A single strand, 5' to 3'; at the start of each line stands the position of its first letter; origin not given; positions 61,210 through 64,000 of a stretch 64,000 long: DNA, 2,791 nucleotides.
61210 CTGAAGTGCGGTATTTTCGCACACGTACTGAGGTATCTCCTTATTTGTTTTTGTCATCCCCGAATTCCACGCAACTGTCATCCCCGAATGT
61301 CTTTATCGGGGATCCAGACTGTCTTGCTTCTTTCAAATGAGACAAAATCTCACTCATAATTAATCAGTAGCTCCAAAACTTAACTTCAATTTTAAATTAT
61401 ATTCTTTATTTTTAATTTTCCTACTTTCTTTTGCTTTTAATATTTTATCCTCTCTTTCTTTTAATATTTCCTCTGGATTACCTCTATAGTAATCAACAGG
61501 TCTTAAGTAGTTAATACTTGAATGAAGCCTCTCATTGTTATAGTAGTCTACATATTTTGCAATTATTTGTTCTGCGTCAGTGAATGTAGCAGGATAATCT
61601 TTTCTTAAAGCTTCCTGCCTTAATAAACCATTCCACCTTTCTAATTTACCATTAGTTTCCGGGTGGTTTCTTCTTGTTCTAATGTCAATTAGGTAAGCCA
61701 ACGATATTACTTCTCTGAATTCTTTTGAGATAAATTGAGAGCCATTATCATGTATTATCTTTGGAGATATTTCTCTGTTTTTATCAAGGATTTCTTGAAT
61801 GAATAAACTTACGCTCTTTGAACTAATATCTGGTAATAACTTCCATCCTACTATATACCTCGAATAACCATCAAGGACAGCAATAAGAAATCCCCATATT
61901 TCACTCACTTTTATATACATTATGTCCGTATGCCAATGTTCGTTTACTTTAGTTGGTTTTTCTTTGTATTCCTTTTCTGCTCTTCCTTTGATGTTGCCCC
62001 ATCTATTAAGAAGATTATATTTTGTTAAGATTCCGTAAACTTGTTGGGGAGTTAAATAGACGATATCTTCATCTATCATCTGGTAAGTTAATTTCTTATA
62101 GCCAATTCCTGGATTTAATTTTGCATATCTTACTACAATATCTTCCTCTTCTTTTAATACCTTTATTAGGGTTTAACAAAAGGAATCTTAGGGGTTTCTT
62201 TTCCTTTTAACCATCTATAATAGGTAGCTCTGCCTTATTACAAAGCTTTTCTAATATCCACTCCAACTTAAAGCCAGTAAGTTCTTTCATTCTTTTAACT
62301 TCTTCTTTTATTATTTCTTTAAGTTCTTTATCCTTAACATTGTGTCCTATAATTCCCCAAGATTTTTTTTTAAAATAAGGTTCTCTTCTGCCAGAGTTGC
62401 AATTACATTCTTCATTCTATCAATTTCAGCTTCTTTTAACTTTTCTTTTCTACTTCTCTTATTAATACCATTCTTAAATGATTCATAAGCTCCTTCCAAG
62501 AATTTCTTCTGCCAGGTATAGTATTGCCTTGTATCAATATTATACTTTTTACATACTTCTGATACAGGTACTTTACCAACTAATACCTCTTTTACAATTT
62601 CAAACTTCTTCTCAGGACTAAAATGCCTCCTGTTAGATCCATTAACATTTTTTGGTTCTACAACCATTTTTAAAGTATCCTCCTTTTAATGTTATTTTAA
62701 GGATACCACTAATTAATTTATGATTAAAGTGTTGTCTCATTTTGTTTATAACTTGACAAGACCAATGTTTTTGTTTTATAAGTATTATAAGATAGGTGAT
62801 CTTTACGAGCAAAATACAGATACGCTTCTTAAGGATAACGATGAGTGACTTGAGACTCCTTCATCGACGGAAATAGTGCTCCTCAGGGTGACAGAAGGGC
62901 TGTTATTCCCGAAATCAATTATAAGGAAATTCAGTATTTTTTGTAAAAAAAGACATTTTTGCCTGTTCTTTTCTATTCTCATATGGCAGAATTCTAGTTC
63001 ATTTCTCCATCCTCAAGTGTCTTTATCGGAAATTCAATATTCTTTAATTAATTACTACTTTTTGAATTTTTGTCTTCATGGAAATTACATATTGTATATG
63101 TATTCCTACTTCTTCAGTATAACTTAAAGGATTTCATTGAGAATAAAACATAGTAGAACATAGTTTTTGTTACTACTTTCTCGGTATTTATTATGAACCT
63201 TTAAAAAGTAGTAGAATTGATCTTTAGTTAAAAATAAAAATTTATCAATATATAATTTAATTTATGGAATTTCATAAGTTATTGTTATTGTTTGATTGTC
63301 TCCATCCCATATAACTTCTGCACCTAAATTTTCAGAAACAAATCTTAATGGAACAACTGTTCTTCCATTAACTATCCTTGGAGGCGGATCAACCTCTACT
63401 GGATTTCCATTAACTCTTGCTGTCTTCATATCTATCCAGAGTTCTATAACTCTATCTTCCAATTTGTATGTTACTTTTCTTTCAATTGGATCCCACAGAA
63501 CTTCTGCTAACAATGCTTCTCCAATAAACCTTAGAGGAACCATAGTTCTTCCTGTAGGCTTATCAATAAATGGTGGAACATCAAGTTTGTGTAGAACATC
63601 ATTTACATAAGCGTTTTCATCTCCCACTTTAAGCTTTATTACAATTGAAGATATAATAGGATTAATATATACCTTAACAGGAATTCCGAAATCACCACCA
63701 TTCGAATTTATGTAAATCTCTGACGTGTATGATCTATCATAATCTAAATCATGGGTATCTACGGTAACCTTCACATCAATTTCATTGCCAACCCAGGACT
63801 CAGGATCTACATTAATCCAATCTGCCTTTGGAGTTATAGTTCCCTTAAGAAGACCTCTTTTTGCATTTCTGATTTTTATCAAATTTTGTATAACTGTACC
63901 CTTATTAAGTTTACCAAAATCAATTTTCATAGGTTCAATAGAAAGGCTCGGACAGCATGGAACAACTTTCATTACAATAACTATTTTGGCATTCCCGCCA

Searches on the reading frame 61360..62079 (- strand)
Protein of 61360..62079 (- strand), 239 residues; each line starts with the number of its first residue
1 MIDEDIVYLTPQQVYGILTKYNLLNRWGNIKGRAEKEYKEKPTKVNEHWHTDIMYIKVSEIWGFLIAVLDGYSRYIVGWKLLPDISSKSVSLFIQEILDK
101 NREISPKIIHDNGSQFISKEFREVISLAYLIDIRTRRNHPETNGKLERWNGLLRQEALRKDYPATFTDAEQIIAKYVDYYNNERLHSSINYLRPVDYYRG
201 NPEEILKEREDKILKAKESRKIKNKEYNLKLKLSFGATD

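Call 58: search_protein_families(library=pfam, proteins=[window:61360-62079:-], max_evalue=1)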
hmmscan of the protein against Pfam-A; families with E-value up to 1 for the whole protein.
window:61360-62079:- (239 aa): 4 families
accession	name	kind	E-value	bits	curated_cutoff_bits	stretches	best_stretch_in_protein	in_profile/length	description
PF00665.32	rve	-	1.1e-14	55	32.6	1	43-126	2-88/102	Integrase core domain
PF13683.12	rve_3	-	2.7e-14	53.1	26.5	1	134-194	7-67/67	Integrase core domain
PF13333.12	rve_2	-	2.1e-07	31.4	22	1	151-197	5-51/56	Integrase core domain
PF13610.12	DDE_Tnp_IS240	-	0.0089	16.6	27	1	47-161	2-114/139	DDE domain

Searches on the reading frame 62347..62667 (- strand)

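Call 58: search_protein_families(library=pfam, proteins=[window:62347-62667:-], max_evalue=1)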
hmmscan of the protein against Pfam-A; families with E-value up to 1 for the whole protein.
window:62347-62667:- (106 aa): 7 families
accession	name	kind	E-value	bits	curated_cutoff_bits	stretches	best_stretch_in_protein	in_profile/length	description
PF01527.26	HTH_Tnp_1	-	2.4e-12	47.3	24.1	1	13-89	4-74/75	Transposase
PF13518.12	HTH_28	-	6.4e-07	29.8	25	1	21-66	2-46/52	Helix-turn-helix domain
PF13551.12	HTH_29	-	6.8e-05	23.3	28.1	1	33-82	12-63/64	Winged helix-turn helix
PF13384.12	HTH_23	-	0.00014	22.1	24.6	1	19-59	5-44/50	Homeodomain-like domain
PF06627.17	DUF1153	-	0.00048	20.6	23.5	1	12-59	26-73/87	Protein of unknown function (DUF1153)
PF15341.11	SLX9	-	0.039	14.9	27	1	63-91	81-109/127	Ribosome biogenesis protein SLX9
PF13411.12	MerR_1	-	0.12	13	21.6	0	35-93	3-54/69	MerR HTH family regulatory protein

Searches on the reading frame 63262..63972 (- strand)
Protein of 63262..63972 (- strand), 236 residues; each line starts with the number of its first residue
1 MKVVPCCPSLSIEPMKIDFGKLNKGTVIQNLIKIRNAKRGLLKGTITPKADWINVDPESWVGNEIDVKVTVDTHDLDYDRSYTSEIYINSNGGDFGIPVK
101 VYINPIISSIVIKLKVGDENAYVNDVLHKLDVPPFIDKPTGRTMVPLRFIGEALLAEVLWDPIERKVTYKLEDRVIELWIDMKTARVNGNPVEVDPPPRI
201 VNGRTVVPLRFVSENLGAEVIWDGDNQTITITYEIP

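Call 58: search_protein_families(library=pfam, proteins=[window:63262-63972:-], max_evalue=1)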
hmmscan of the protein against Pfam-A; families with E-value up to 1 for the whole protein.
window:63262-63972:- (236 aa): 3 families
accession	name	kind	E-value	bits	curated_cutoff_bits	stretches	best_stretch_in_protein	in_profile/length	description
PF07833.16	Cu_amine_oxidN1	-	2.3e-46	156.6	24.2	2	123-231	2-108/108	Copper amine oxidase N-terminal domain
PF18984.5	DUF5717_N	-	4.9e-09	35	25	1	8-104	18-113/875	Family of unknown function (DUF5717)N-terminal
PF13004.13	BACON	-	0.043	14.2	25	1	47-96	6-53/61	Putative binding domain, N-terminal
